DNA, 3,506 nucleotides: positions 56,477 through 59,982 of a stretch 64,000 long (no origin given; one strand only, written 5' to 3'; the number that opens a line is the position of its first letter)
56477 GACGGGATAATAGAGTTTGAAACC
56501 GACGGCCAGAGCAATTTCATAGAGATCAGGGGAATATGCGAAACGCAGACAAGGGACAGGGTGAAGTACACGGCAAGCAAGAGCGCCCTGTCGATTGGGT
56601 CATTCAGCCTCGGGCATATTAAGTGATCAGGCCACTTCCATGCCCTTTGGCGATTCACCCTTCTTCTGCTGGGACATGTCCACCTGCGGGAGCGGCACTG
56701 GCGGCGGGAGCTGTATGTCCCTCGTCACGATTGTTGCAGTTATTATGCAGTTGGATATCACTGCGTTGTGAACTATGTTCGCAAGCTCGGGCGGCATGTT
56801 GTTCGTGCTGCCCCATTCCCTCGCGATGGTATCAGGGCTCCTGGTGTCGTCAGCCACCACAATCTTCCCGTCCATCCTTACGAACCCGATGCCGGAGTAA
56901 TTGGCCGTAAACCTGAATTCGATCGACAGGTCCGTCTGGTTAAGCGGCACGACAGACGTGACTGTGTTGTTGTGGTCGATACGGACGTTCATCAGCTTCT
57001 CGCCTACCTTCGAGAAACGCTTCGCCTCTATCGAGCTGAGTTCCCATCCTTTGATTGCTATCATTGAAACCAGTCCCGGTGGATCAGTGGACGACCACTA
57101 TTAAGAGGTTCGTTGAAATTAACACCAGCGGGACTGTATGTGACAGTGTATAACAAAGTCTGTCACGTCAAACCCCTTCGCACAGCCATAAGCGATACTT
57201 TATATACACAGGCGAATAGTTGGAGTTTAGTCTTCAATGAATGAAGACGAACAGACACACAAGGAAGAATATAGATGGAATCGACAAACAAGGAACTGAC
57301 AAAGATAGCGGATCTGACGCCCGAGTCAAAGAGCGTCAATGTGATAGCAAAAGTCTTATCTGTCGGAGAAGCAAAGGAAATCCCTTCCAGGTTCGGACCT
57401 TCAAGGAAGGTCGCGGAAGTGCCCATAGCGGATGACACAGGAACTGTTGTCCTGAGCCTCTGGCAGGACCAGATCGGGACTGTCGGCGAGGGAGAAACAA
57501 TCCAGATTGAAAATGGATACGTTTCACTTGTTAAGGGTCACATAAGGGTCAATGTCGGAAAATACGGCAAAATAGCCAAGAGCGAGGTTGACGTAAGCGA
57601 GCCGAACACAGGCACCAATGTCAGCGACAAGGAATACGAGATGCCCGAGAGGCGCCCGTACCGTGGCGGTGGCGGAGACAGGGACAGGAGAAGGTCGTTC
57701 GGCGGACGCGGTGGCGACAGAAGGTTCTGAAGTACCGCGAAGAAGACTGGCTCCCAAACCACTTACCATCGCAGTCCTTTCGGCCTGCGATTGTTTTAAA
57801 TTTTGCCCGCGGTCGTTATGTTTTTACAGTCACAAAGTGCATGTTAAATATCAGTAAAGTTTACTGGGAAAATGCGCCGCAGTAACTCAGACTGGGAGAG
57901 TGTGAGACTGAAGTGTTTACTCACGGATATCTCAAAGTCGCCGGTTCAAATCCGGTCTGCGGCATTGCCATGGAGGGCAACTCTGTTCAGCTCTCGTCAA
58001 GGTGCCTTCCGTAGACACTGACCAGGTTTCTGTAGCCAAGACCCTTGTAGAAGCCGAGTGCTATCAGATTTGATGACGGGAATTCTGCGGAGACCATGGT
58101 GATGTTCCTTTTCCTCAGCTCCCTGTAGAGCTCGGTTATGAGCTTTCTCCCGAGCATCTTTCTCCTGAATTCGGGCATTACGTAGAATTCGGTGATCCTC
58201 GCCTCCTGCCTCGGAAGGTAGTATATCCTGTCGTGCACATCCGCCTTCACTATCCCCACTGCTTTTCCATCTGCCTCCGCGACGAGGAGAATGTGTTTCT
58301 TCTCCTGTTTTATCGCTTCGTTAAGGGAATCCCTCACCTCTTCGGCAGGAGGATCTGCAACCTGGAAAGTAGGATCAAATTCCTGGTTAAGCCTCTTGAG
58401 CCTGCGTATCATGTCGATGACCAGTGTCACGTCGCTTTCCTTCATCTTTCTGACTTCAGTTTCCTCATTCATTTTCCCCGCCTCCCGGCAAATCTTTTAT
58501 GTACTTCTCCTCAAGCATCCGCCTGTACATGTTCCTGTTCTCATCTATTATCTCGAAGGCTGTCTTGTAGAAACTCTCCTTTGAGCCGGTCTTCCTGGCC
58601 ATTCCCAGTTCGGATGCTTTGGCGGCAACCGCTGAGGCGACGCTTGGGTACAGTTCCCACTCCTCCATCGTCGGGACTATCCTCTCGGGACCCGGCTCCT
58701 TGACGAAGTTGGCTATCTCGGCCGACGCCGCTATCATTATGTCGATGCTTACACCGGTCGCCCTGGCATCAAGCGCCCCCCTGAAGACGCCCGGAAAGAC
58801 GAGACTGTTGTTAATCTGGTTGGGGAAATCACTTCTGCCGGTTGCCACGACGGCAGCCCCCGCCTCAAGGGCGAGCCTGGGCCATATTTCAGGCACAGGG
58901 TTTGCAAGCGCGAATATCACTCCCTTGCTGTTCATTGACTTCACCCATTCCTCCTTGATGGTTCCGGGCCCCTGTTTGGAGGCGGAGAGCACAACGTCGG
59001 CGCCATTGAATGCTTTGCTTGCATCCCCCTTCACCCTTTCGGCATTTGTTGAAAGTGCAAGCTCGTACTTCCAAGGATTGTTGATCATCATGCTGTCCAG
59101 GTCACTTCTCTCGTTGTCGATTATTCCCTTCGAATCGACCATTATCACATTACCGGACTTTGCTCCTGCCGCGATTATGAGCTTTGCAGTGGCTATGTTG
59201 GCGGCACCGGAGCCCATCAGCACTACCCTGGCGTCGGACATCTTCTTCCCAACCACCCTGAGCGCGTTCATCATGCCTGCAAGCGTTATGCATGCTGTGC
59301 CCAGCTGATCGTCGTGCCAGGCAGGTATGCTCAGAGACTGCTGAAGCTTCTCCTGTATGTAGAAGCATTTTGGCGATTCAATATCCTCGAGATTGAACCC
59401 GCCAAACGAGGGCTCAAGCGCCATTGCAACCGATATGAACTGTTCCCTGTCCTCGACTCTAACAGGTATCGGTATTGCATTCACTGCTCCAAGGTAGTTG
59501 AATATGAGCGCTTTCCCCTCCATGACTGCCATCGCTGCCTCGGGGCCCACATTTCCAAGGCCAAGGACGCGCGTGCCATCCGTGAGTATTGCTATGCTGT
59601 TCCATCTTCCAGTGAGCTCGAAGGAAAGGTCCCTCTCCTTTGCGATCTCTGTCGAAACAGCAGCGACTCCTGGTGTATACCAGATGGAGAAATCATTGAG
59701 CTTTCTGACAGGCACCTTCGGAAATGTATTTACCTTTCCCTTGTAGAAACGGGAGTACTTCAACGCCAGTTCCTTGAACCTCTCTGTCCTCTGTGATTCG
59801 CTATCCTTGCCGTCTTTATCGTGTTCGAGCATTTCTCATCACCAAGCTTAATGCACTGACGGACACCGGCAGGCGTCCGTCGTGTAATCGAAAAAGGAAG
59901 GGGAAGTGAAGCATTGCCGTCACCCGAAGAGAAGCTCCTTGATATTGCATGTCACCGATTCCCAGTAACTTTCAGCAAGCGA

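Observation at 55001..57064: Zinc-ribbon/coiled-coil/KaiC-like protein with degenerate Walker A, abutting a convergent hypothetical gene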

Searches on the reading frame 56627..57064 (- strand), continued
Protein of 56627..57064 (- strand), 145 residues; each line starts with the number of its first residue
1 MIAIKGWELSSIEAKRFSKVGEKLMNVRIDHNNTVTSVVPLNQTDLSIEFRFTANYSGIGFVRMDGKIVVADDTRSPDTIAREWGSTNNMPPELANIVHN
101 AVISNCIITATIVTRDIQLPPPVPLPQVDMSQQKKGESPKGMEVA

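Call 82: list_cluster_members(proteins=[P0293, P0311, P0287, P0296, P0298, P0299, P0301, P0303, P0309, P0313])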
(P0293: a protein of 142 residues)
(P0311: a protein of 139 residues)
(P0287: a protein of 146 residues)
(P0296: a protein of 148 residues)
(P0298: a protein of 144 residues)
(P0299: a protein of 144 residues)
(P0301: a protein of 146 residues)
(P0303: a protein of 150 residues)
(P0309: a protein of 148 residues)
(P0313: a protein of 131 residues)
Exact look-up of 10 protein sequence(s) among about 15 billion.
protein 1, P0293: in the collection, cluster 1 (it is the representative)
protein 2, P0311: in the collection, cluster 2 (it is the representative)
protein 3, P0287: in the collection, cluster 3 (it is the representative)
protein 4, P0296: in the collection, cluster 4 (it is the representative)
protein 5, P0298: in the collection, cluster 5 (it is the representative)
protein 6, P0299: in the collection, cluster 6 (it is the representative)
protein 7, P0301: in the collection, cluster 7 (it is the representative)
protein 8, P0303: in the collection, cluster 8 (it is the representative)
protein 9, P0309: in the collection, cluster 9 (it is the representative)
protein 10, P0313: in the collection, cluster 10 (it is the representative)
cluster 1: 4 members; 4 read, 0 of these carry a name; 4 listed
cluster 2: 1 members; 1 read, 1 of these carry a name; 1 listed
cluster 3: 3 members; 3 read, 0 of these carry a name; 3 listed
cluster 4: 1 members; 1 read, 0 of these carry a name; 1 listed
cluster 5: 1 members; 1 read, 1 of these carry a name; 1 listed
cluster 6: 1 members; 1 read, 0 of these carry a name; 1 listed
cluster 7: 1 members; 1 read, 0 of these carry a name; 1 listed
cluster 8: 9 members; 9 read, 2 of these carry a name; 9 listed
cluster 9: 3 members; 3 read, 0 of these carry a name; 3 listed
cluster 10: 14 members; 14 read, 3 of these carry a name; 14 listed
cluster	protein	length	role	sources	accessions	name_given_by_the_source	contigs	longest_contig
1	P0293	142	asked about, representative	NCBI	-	-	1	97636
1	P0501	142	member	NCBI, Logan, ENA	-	-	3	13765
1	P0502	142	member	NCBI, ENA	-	-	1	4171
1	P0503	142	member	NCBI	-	-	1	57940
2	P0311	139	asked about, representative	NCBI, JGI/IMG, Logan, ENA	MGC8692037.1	MAG: hypothetical protein ACP5RZ_03360 [Thermoplasmata archaeon]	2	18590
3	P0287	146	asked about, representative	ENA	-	-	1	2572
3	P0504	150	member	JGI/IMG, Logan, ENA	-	-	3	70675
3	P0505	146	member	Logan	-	-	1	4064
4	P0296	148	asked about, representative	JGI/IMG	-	-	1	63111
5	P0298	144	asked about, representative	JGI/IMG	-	hypothetical protein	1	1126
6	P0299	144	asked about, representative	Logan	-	-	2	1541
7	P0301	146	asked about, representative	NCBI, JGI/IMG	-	-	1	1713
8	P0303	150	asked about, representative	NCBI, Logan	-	-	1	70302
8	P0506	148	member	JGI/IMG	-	hypothetical protein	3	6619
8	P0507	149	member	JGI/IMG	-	hypothetical protein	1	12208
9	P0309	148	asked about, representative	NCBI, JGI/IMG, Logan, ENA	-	-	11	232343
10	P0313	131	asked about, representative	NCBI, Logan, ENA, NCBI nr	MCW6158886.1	MAG: hypothetical protein LVQ63_05350 [Thermoplasmatales archaeon] | hypothetical protein [Thermoplasmatales archaeon]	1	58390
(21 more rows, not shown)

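Call 83: find_encoding_contigs(protein=P0313, flank=5000, max_places=3)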
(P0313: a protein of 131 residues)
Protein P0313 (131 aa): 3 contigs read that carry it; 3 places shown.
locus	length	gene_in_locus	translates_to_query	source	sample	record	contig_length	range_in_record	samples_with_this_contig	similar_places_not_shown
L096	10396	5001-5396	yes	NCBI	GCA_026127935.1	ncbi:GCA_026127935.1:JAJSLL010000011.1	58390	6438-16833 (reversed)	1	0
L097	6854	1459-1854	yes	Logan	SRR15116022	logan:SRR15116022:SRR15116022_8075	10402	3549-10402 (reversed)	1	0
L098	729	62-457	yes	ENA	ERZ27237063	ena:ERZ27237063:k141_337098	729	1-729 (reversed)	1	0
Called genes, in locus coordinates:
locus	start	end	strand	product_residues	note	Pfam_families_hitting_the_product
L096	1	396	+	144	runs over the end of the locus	PF13380:CoA_binding_2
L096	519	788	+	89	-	PF00216:Bac_DNA_binding, PF18291:HU-HIG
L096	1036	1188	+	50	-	-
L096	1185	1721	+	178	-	-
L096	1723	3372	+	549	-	PF01935:DUF87, PF10412:TrwB_AAD_bind (weak)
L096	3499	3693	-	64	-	-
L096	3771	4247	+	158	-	PF01242:PTPS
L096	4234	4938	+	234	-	PF00733:Asn_synthase, PF00764:Arginosuc_synth (weak), PF02568:ThiI (faint), PF06508:QueC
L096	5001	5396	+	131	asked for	-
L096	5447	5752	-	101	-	PF02150:Zn_ribbon_RPB9, PF08274:Zn_Ribbon_YjdM (faint), PF22910:EDR4-like_1st (faint), PF26040:Zn_ribbon_CLPX_N (faint), PF01096:Zn_ribbon_TFIIS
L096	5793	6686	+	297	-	PF02475:TRM5-TYW2_MTfase, PF05175:MTS (weak)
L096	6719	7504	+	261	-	PF01255:Prenyltransf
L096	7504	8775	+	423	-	PF22641:TiaS_TCKD, PF08489:TiaS_FLD, PF23783:Zn_ribbon_TiaS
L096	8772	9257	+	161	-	PF13238:AAA_18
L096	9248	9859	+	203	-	PF01066:CDP-OH_P_transf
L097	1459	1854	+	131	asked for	-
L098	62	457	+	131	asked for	-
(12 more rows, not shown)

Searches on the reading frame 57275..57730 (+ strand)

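Call 3: search_protein_families(library=pfam, proteins=[window:57275-57730:+], max_evalue=0.1)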
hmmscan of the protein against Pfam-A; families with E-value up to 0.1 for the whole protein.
window:57275-57730:+ (151 aa): 4 families
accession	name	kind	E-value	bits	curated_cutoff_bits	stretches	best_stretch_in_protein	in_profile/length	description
PF21473.3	Ssb-like_OB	-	1.8e-14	54.1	24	1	14-101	1-96/97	Single-stranded DNA binding protein Ssb-like, OB fold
PF01336.31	tRNA_anti-codon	-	0.012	16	27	1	37-96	11-71/75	OB-fold nucleic acid binding domain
PF21669.3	SHLD2_OB1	-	0.019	15.1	26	1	3-52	3-51/138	Shieldin complex subunit 2, first OB fold domain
PF10056.14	DUF2293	-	0.063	13.9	25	0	53-107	12-66/85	Uncharacterized conserved protein (DUF2293)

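Call 4: search_protein_families(library=ncbifam, proteins=[window:57275-57730:+], max_evalue=0.1)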
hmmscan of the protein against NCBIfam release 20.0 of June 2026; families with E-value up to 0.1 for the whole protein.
window:57275-57730:+ (151 aa): 15 families
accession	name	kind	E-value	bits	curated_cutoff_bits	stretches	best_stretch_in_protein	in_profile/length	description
NF005049.0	PRK06461.1-3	equivalog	2.3e-49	167.3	188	1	6-125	2-121/144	single-stranded DNA-binding protein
NF005050.0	PRK06461.1-4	equivalog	1.8e-23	83.3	176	1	6-151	3-151/151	single-stranded DNA-binding protein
NF005051.0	PRK06461.1-5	equivalog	3.9e-21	75.6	235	1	9-150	3-136/146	single-stranded DNA-binding protein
NF005048.0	PRK06461.1-1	equivalog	2.1e-19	70.3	230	1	10-149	4-139/148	single-stranded DNA-binding protein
NF012035.0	PRK15491.1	equivalog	2.1e-15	56.9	362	1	3-110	52-163/374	replication factor A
NF011288.0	PRK14699.1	equivalog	2.8e-13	49.6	544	1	5-112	54-165/484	replication factor A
NF005551.0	PRK07211.1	equivalog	4.1e-13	49.4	575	2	43-142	196-296/485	single-stranded DNA binding protein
NF005554.0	PRK07218.1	equivalog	5.9e-13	48.6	447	1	4-112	54-158/423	Single-stranded DNA binding protein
NF009030.0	PRK12366.1-1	equivalog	1.3e-11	43.6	1147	1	8-102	415-510/796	replication factor A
NF009032.0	PRK12366.1-3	equivalog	1.3e-09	36.9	773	1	10-105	63-161/651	replication factor A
NF009034.0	PRK12366.1-5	equivalog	5.3e-09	35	789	1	10-102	63-158/642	replication factor A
NF006255.0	PRK08402.1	equivalog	1.8e-07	30.4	442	1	5-69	59-123/355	replication factor A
NF009031.0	PRK12366.1-2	equivalog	6.3e-07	28.2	767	1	18-102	407-491/647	replication factor A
NF004998.0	PRK06386.1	equivalog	7.2e-07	28.8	556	1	8-101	2-195/358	replication factor A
NF005553.0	PRK07217.1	subfamily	0.0007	19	353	1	4-109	68-167/311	replication factor A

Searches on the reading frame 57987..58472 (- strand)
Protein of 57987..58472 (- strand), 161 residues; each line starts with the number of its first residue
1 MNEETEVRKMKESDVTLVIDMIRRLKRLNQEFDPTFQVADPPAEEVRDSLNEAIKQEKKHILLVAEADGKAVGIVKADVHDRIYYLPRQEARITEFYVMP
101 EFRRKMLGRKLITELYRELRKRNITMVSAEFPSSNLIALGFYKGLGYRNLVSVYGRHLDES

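Call 3: search_protein_families(library=pfam, proteins=[window:57987-58472:-], max_evalue=0.1)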
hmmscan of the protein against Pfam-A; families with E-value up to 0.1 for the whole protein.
window:57987-58472:- (161 aa): 10 families
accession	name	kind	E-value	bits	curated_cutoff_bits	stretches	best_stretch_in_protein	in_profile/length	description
PF00583.31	Acetyltransf_1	-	3.6e-16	59.9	20.7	1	27-147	3-116/116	Acetyltransferase (GNAT) family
PF13508.13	Acetyltransf_7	-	2.7e-12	47.3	27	1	60-148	3-83/84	Acetyltransferase (GNAT) domain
PF13673.13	Acetyltransf_10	-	5.5e-11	43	23.6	1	47-152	19-112/128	Acetyltransferase (GNAT) domain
PF13420.13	Acetyltransf_4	-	4.4e-10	40.2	24.3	1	10-150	4-137/155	Acetyltransferase (GNAT) domain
PF08445.16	FR47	-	4.4e-07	30.2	22.1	1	86-150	17-80/86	FR47-like protein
PF13527.13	Acetyltransf_9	-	7e-06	26.5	25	1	32-148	17-125/127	Acetyltransferase (GNAT) domain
PF02879.22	PGM_PMM_II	-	0.012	16.6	29.3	1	24-77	46-101/103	Phosphoglucomutase/phosphomannomutase, alpha/beta/alpha domain II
PF14542.12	Acetyltransf_CG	-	0.024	15.2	30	1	88-127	22-61/80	GCN5-related N-acetyl-transferase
PF21794.3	RAD51D_N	-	0.036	14.7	27.3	0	105-153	6-53/60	RAD51D, N-terminal domain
PF01853.24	MOZ_SAS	-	0.093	12.8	32.2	0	96-142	83-128/180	MOZ/SAS family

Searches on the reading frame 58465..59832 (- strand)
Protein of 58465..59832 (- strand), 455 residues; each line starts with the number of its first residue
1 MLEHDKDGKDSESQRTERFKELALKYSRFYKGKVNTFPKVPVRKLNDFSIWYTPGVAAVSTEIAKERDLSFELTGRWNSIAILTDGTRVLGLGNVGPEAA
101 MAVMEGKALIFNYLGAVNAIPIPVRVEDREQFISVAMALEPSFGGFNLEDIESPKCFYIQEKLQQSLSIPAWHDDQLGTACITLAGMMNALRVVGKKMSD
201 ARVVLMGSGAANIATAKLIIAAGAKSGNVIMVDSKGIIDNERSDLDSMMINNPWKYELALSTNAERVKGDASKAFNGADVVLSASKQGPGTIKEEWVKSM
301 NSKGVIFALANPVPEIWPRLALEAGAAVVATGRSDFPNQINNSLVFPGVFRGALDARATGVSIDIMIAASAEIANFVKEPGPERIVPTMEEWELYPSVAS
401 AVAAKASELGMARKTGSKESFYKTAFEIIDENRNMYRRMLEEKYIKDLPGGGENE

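Call 3: search_protein_families(library=pfam, proteins=[window:58465-59832:-], max_evalue=0.1)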
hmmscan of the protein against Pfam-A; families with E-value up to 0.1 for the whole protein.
window:58465-59832:- (455 aa): 4 families
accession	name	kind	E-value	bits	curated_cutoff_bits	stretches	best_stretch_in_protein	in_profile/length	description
PF03949.21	Malic_M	-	1.4e-22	80.7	23.5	1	178-405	3-256/258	Malic enzyme, NAD binding domain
PF00390.24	malic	-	9.7e-21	74.8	23.1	1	33-164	3-182/182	Malic enzyme, N-terminal domain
PF00208.27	ELFV_dehydrog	-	0.013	15.6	23.4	1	189-241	20-71/241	Glutamate/Leucine/Phenylalanine/Valine dehydrogenase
PF01262.27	AlaDh_PNT_C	-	0.027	14.3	23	1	197-310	25-129/214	Alanine dehydrogenase/PNT, C-terminal domain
